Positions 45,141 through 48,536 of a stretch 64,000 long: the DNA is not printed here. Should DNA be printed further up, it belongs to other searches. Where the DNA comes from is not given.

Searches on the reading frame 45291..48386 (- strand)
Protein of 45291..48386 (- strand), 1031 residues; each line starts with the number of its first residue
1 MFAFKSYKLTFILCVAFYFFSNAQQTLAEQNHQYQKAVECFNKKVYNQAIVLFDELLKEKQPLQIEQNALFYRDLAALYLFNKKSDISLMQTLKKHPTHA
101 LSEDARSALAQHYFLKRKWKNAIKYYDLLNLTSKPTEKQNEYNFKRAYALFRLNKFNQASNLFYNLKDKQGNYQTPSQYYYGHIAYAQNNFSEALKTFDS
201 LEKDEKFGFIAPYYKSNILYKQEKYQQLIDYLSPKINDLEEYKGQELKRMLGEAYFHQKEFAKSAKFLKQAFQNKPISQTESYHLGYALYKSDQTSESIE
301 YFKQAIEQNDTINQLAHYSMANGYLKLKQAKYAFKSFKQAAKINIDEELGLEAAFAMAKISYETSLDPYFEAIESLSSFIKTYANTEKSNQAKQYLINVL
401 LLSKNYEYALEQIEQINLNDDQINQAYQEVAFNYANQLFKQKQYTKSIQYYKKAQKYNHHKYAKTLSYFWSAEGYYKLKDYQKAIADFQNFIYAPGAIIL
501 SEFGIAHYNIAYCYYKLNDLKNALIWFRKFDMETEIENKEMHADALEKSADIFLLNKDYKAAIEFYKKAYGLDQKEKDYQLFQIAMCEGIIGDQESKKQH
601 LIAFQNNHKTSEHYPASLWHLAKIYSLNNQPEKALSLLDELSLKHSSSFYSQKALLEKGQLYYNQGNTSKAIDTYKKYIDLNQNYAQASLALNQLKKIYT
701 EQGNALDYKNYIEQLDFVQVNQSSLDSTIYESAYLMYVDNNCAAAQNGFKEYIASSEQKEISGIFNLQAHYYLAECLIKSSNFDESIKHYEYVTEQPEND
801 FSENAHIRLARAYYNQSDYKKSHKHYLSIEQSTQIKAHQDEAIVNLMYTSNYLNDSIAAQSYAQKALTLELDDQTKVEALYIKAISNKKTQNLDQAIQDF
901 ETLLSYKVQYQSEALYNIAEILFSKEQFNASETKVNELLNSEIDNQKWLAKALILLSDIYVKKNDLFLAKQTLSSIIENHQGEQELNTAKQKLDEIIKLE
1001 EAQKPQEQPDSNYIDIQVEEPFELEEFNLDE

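Call 69: search_protein_families(library=pfam, proteins=[window:45291-48386:-], max_evalue=0.00001)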
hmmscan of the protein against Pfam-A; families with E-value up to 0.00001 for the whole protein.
window:45291-48386:- (1031 aa): 11 families
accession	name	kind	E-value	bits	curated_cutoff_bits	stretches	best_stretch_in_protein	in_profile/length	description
PF07719.23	TPR_2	-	2.2e-40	133.9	27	0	653-684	2-33/34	Tetratricopeptide repeat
PF13432.12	TPR_16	-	3.3e-32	111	32.7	0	474-529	6-56/65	Tetratricopeptide repeat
PF00515.34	TPR_1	-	4.7e-30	102.6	27.8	0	653-685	2-34/34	Tetratricopeptide repeat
PF14559.12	TPR_19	-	1.6e-21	76.8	25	0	610-644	20-54/68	Tetratricopeptide repeat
PF13174.12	TPR_6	-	4.7e-21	74.4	26.3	0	654-680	2-28/33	Tetratricopeptide repeat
PF13181.12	TPR_8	-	2.9e-17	61.7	25.7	0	653-684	2-33/34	Tetratricopeptide repeat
PF13428.12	TPR_14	-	2.5e-15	55.9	23.5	0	654-694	3-43/44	Tetratricopeptide repeat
PF13424.12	TPR_12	-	5.3e-15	55.8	30.1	0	505-574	4-76/77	Tetratricopeptide repeat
PF12895.13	ANAPC3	-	6e-10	39.7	27.2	0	117-199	3-80/82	Anaphase-promoting complex, cyclosome, subunit 3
PF13371.12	TPR_9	-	4.6e-08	33.4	35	0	655-695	32-72/73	Tetratricopeptide repeat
PF13176.12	TPR_7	-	6.8e-08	32.5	27.9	0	654-678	1-27/36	Tetratricopeptide repeat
